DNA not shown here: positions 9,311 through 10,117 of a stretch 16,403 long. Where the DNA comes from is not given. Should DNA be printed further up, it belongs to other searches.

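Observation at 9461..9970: Unassigned two-TM membrane protein next to the FinO-like gene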

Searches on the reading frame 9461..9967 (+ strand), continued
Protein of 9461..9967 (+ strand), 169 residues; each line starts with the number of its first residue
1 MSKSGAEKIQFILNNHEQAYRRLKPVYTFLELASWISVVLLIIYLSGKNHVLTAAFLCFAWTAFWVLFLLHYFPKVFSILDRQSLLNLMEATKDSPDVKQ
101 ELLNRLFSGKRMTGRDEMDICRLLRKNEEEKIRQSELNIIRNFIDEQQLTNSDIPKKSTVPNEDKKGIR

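Call 35: search_dna_similar(query=window:9461-9967:+, collection=plasmids, mode=protein, max_rows=45, rows=spread, max_evalue=0.001)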
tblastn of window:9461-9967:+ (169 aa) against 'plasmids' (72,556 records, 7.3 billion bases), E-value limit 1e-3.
Records with a match: 3327; places in all: 3720; records where one place covers at least 80% of the query: 2987.
Best place of each record, by identity: >=99% 254; 95-99% 59; 90-95% 15; 80-90% 49; 60-80% 889; <60% 2061.
By first word of the organism name: Escherichia 2362; Salmonella 538; Shigella 212; Klebsiella 190; Citrobacter 11; Enterobacter 10; uncultured 1; Apirhabdus 1; Kluyvera 1; Cronobacter 1.
By predicted mobility (MOB-suite, as given by PLSDB): conjugative 3203; mobilizable 87; non-mobilizable 37.
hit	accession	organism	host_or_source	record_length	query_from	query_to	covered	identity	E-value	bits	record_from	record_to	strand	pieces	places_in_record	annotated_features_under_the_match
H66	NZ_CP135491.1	Escherichia coli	Homo sapiens,bacterial culture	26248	1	169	100%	100.0%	1e-109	349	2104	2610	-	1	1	hypothetical protein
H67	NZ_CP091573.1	Salmonella enterica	Homo sapiens,stool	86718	1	169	100%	100.0%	1e-109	349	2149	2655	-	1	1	hypothetical protein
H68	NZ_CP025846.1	Escherichia coli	Homo sapiens,stool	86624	1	169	100%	99.4%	8e-109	347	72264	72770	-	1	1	hypothetical protein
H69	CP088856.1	Escherichia coli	Homo sapiens,blood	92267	1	169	100%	99.4%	1e-108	346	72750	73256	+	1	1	hypothetical protein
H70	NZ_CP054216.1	Escherichia coli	Homo sapiens,urine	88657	1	169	100%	90.5%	6e-95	307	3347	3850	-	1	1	hypothetical protein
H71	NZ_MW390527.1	Escherichia coli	-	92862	1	169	100%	62.8%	2e-57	199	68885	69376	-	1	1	hypothetical protein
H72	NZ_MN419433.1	Escherichia coli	-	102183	1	169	100%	62.8%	2e-57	199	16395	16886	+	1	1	hypothetical protein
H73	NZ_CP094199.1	Escherichia coli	Dog,feces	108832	1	169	100%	62.8%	2e-57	199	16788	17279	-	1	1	hypothetical protein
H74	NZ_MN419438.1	Escherichia coli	-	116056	1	169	100%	62.8%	2e-57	199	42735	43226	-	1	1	hypothetical protein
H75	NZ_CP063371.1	Escherichia coli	Gallus gallus,swab,leg bone,leg bone ...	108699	1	169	100%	62.8%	6e-57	198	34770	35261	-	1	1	hypothetical protein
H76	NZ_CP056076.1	Escherichia coli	Gallus gallus,yolk sac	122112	1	169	100%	62.8%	6e-57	198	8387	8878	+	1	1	hypothetical protein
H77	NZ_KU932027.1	Escherichia coli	-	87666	1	169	100%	61.6%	1e-55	195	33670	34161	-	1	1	hypothetical protein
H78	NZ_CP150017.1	Escherichia coli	Homo sapiens,urine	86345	1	169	100%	61.6%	3e-50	179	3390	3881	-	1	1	hypothetical protein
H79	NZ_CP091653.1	Escherichia coli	river water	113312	1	169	100%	61.6%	3e-50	179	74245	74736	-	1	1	hypothetical protein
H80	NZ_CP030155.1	Escherichia coli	single cell,chicken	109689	1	120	71%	60.2%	2e-36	139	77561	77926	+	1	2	hypothetical protein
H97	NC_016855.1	Salmonella enterica subsp. enterica serovar Typhimurium ...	-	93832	1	144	85%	37.6%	1e-12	72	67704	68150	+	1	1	hypothetical protein | traR: conjugal transfer protein TraR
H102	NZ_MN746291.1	Escherichia coli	-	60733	1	143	85%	27.5%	6e-10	64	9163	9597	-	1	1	hypothetical protein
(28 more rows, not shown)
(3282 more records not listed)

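Call 36: get_annotated_region(hit=H71, flank=3500)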
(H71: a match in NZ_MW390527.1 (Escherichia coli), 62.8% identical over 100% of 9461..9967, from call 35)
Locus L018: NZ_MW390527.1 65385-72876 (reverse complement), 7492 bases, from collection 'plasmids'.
description: Escherichia coli strain ESBL3171 plasmid pESBL3171-IncI, complete sequence
organism: Escherichia coli (NCBI taxid 562)
taxonomy: Bacteria; Pseudomonadota; Gammaproteobacteria; Enterobacterales; Enterobacteriaceae; Escherichia; Escherichia coli
host: -; source: -; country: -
typing (MOB-suite, as given by PLSDB): conjugative; replicon IncI-gamma/K1; relaxase MOBP; mating-pair formation MPF_I
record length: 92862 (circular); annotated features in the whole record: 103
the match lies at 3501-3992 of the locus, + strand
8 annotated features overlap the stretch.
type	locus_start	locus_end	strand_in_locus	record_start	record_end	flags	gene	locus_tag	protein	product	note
CDS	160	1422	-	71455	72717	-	-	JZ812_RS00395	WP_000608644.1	IS1380-like element ISEcp1 family transposase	GO:0006313 - DNA transposition [Evidence IEA]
CDS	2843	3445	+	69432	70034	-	-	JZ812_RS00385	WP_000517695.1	ProQ/FINO family protein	-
CDS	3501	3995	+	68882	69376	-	-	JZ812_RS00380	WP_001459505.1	hypothetical protein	-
CDS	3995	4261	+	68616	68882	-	-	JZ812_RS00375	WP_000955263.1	hypothetical protein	-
CDS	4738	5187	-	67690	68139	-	-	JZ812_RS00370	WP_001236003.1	hypothetical protein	-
CDS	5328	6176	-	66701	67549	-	-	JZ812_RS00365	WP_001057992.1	3'-5' exonuclease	-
CDS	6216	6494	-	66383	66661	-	yacB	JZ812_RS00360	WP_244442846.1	type II toxin-antitoxin system toxin YacB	-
CDS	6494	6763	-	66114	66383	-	yacA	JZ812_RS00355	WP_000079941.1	type II toxin-antitoxin system antitoxin YacA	-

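Call 37: get_annotated_region(hit=H78, flank=3500)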
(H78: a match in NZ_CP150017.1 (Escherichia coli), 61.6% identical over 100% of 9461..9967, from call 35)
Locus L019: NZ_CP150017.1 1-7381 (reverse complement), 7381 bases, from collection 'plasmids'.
description: Escherichia coli strain 2024CK-00188 plasmid unnamed3, complete sequence
organism: Escherichia coli (NCBI taxid 562)
taxonomy: Bacteria; Pseudomonadota; Gammaproteobacteria; Enterobacterales; Enterobacteriaceae; Escherichia; Escherichia coli
host: -; source: Homo sapiens,urine; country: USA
typing (MOB-suite, as given by PLSDB): conjugative; replicon IncI-gamma/K1; relaxase MOBP; mating-pair formation MPF_I
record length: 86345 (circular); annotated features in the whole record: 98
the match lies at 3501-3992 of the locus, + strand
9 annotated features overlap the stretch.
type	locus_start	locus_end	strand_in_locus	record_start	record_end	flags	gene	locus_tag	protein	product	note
CDS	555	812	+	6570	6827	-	-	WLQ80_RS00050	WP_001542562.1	hypothetical protein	-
CDS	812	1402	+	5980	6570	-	-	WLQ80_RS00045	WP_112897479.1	hypothetical protein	-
CDS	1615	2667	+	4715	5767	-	-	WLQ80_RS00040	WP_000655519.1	hypothetical protein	-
CDS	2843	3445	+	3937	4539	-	-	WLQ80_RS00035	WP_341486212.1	ProQ/FINO family protein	-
CDS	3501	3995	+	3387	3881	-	-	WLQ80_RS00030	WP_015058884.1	hypothetical protein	-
CDS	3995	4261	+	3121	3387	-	-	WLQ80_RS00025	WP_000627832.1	hypothetical protein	-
CDS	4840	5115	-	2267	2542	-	-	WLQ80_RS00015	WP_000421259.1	type II toxin-antitoxin system RelE/ParE family toxin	GO:0030541 - plasmid partitioning [Evidence IEA]; GO:0051290 - protein heterotetramerization [Evidence IEA]; GO:0009432 ...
CDS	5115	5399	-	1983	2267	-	-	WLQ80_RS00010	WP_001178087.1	ribbon-helix-helix domain-containing protein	-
CDS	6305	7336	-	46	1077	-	repA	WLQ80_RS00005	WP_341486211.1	plasmid replication initiator RepA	-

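Call 38: get_annotated_region(hit=H70, flank=3500)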
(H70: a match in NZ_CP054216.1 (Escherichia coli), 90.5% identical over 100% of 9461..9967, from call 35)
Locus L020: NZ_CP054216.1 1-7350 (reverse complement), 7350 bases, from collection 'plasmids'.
description: Escherichia coli strain EcPF40 plasmid p2, complete sequence
organism: Escherichia coli (NCBI taxid 562)
taxonomy: Bacteria; Pseudomonadota; Gammaproteobacteria; Enterobacterales; Enterobacteriaceae; Escherichia; Escherichia coli
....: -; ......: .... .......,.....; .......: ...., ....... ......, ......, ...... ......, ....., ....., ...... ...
typing (MOB-suite, as given by PLSDB): conjugative; replicon IncI1/B/O; relaxase MOBP; mating-pair formation MPF_I
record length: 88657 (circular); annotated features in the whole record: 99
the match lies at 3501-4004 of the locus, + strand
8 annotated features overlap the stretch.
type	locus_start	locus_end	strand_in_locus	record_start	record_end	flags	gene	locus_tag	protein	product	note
CDS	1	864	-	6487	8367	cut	-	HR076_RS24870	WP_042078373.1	colicin Ia central receptor-binding domain-containing protein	GO:0019835 - cytolysis [Evidence IEA]; GO:0050829 - defense response to Gram-negative bacterium [Evidence IEA]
CDS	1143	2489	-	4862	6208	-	yagA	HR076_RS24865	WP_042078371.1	protein YagA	-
CDS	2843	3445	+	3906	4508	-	-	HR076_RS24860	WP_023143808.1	ProQ/FINO family protein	-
CDS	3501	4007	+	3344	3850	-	-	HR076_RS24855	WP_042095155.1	hypothetical protein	-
CDS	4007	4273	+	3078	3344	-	-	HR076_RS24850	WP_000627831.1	hypothetical protein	-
CDS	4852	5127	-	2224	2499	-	-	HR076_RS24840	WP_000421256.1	type II toxin-antitoxin system RelE/ParE family toxin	GO:0030541 - plasmid partitioning [Evidence IEA]; GO:0051290 - protein heterotetramerization [Evidence IEA]; GO:0009432 ...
CDS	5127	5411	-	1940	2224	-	-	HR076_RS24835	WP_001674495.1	ribbon-helix-helix domain-containing protein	-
CDS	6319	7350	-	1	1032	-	repA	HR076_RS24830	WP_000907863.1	plasmid replication initiator RepA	-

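Call 39: get_annotated_region(hit=H102, flank=5000)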
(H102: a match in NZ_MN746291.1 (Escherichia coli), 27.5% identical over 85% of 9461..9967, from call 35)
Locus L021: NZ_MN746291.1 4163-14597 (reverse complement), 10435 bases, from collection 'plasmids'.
description: Escherichia coli strain GN2982 plasmid p25, complete sequence
organism: Escherichia coli (NCBI taxid 562)
taxonomy: Bacteria; Pseudomonadota; Gammaproteobacteria; Enterobacterales; Enterobacteriaceae; Escherichia; Escherichia coli
host: -; source: -; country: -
typing (MOB-suite, as given by PLSDB): conjugative; replicon IncI2; relaxase MOBP; mating-pair formation MPF_T
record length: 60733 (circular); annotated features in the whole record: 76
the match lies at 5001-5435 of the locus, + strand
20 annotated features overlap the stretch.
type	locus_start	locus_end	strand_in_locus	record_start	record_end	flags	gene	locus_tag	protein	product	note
CDS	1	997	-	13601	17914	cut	-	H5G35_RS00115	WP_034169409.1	LPD7 domain-containing protein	-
CDS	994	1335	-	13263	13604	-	mobC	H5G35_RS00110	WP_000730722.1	plasmid mobilization relaxosome protein MobC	-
CDS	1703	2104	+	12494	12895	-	-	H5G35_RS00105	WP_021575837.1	hypothetical protein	-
CDS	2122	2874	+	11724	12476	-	-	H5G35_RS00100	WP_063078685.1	conjugal transfer protein TraL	-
CDS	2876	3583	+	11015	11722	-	-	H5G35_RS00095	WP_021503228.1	hypothetical protein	-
CDS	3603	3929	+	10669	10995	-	-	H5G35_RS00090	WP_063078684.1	hypothetical protein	-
CDS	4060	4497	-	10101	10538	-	-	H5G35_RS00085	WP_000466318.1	type II toxin-antitoxin system HicB family antitoxin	-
CDS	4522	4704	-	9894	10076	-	-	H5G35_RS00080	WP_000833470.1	type II toxin-antitoxin system HicA family toxin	-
CDS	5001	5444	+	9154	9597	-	-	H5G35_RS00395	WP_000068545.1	hypothetical protein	-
CDS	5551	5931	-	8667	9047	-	-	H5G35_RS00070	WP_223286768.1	type II toxin-antitoxin system HicB family antitoxin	-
CDS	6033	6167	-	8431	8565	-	-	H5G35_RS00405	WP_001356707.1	hypothetical protein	-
CDS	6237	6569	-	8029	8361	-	-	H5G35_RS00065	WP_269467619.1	cobalamin biosynthesis protein CbiX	-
CDS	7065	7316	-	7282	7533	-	-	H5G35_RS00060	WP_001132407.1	antitoxin Xre-like helix-turn-helix domain-containing protein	-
CDS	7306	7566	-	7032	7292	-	-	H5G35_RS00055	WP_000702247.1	hypothetical protein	-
CDS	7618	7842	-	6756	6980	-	-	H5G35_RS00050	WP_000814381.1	hypothetical protein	-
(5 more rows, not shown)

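Call 40: predict_structure(alignment_id=A2)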
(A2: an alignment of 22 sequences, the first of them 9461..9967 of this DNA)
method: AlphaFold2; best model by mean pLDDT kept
length: 169 residues; sequences in the alignment: 22
mean_pLDDT: 79.1   pTM: 0.57
mean pLDDT of the five models: 79.1, 78.0, 78.0, 76.3, 74.2
residues with pLDDT >= 90: 37; 70-90: 99; 50-70: 24; < 50: 9
segments of 3 or more residues with pLDDT < 50: 165-168
pLDDT, mean of each block of 10 residues (from residue 1): 74 86 81 81 74 77 78 70 89 91 89 88 91 90 79 55 49
secondary structure, 60 per line:
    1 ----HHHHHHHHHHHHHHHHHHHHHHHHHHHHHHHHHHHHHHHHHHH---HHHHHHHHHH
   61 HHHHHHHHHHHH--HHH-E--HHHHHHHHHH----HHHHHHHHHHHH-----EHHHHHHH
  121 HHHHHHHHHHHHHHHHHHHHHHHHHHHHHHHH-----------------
elements in order: H5-47 H51-72 H82-91 H96-107 H114-152

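Call 45: search_protein_families(library=pfam, alignment_id=A2, max_evalue=1)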
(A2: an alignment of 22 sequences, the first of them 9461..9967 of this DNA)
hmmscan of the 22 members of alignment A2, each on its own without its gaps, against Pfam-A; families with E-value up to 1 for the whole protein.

A. member 1, window:9461-9967:+ (169 aa): 1 family
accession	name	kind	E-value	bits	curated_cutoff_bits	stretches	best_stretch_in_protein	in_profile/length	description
PF01665.21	Rota_NSP3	-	0.013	15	25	1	88-151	103-163/311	Rotavirus non-structural protein NSP3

B. families by the number of members that match (of 22 scanned): 31 families (the first 25 are shown)
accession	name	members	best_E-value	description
PF20990.2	DUF2207_C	5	0.083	Predicted membrane protein (DUF2207) C-terminal domain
PF01665.21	Rota_NSP3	2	0.013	Rotavirus non-structural protein NSP3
PF11877.13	DUF3397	1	0.0039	Protein of unknown function (DUF3397)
PF14362.11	DUF4407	1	0.0056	Domain of unknown function (DUF4407)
PF25587.1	Rv2743c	1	0.0066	Rv2743c family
PF13042.11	DUF3902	1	0.0088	Protein of unknown function (DUF3902)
PF05145.17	AbrB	1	0.0091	Transition state regulatory protein AbrB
PF20547.3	DUF6761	1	0.023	Family of unknown function (DUF6761)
PF06055.17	ExoD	1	0.025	Exopolysaccharide synthesis, ExoD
PF13567.11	DUF4131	1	0.027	Domain of unknown function (DUF4131)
PF14972.11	Mito_morph_reg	1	0.028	Mitochondrial morphogenesis regulator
PF01235.23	Na_Ala_symp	1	0.034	Sodium:alanine symporter family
PF24838.2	8xMP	1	0.043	Octameric membrane protein family (8xMP)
PF03248.18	Rer1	1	0.045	Rer1 family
PF11239.13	DUF3040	1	0.049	Protein of unknown function (DUF3040)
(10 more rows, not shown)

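Call 48: find_homologous_proteins(query=A3, max_evalue=0.001)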
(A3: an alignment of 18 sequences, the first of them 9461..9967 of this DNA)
Query A3 (18 sequences) (169 aa, profile of the alignment): 148 proteins with E <= 0.001 among 3521 candidates; the best 120 are listed.
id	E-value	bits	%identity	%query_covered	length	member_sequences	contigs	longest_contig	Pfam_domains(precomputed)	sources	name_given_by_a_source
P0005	1.7e-56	208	88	100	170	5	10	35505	-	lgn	-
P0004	1.8e-56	208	90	100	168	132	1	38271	-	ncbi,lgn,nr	ncbi:hypothetical protein GQ042_004763 [Salmonella enterica]|nr:hypothetical protein [Salmonella ent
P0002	2.3e-56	208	98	99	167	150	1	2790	-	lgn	-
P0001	6.0e-55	203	99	100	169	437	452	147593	-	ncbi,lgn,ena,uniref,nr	ncbi:TPA: hypothetical protein J4Q69_001742 [Escherichia coli]|uniref:Protein YafA n=5 Tax=Enterobac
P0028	1.7e-54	202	60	88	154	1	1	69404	-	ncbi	-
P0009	1.8e-53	198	74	88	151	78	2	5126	-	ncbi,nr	ncbi:hypothetical protein CH196_24040 [Salmonella enterica subsp. enterica serovar Kentucky]|nr:hypo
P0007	5.7e-50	187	80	100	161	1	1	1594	-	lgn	-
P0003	6.4e-50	187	99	92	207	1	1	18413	-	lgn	-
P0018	9.8e-50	186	62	99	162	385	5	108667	-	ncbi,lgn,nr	ncbi:TPA: hypothetical protein OZV91_004854 [Escherichia coli]|nr:hypothetical protein [Salmonella e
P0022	2.2e-49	185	60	99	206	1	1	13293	-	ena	-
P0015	2.7e-49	185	63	99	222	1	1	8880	-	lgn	-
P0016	4.2e-49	184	62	99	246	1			-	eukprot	eukprot:gene11160-13674_t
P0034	1.5e-47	179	60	74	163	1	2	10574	-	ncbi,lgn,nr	ncbi:TPA: hypothetical protein P7O61_004924 [Escherichia coli]|nr:hypothetical protein [Escherichia 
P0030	4.4e-47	178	58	88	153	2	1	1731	-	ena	-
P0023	1.4e-46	176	60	100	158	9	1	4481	-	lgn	-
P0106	6.6e-43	164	31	72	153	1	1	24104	-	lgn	-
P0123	5.3e-41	158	27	80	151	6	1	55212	-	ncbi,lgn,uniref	ncbi:hypothetical protein [Escherichia coli]|uniref:hypothetical protein n=1 Tax=Escherichia coli Ta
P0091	5.0e-40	155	27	85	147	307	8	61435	-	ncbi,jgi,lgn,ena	ncbi:hypothetical protein ACVD2R_22760 [Escherichia coli]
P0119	6.2e-40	154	40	31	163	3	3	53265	-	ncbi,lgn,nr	ncbi:hypothetical protein ZG96_004457 [Salmonella enterica subsp. enterica serovar Java]|nr:hypothet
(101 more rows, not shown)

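Call 49: search_solved_structures(query=A3, max_evalue=10)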
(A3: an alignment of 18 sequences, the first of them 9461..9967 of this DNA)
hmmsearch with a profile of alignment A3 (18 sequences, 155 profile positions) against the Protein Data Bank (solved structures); distinct sequences matched with E-value up to 10: 4.
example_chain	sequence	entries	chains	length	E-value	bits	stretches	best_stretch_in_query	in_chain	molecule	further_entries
6m7z_A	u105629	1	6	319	1.4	11.9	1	84-116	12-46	Bradyzoite pseudokinase 1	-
9dzw_A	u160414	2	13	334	5.8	9.9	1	21-92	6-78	CalC6_3 with DHR extension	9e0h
5leg_1A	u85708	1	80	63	6.5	9.8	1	28-68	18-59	Pilin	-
9mzt_A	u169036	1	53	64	6.8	9.7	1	28-68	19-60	Pilin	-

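Call 57: find_encoding_contigs(protein=P0105, flank=5000, max_places=2)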
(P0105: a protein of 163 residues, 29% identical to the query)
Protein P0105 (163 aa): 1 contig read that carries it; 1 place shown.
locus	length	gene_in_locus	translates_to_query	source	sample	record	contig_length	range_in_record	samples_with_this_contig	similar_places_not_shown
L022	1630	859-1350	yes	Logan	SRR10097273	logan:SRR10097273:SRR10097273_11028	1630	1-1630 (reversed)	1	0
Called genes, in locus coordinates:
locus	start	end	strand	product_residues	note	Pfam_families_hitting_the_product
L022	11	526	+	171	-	PF09676:TraV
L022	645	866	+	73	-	PF01258:zf-dskA_traR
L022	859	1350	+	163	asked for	-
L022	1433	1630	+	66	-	?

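Call 58: find_encoding_contigs(protein=P0074, flank=5000, max_places=2)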
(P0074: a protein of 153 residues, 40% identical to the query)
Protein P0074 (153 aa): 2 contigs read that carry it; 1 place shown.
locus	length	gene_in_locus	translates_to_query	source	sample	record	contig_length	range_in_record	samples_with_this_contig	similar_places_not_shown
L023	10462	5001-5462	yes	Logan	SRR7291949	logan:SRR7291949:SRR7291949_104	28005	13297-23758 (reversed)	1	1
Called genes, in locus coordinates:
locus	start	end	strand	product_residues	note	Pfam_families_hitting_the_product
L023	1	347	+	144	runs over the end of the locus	PF05513:TraA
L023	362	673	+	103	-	PF07178:TraL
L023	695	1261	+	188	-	PF05309:TraE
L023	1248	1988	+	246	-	PF06586:TraK_N, PF23536:TraK_C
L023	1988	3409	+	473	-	PF03743:TrbI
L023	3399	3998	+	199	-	PF07296:TraP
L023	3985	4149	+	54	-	PF10894:DUF2689 (faint)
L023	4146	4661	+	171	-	PF09676:TraV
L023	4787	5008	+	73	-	PF01258:zf-dskA_traR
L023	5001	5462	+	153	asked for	-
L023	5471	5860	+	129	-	-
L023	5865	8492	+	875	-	PF11130:TraC_F_IV, PF19044:P-loop_TraG, PF01935:DUF87 (weak)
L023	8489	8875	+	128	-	PF09677:TrbI_Ftype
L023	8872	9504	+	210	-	PF12477:TraW_N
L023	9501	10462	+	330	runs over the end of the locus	PF06834:TraU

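Call 59: find_encoding_contigs(protein=P0123, flank=5000, max_places=2)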
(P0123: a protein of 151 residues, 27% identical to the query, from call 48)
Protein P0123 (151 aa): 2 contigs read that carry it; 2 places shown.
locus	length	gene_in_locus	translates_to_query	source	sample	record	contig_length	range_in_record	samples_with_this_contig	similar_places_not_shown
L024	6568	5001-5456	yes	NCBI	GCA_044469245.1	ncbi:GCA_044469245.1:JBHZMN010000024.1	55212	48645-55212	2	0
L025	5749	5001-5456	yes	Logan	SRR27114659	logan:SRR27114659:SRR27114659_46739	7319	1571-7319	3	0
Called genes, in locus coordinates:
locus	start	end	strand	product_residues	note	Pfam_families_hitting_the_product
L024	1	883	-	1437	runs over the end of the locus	-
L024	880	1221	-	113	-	PF21983:NikA-like, PF05713:MobC (weak)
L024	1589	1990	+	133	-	-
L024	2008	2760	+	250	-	PF01656:CbiA (weak)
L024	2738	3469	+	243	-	-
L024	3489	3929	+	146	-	-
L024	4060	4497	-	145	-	PF15919:HicB_lk_antitox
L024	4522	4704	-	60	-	PF07927:HicA_toxin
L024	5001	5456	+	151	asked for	-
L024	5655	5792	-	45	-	-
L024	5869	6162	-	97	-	-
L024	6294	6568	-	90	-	?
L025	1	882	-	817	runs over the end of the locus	PF18821:LPD7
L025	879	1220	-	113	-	PF21983:NikA-like, PF05713:MobC (weak)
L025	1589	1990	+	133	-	-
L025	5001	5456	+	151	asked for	-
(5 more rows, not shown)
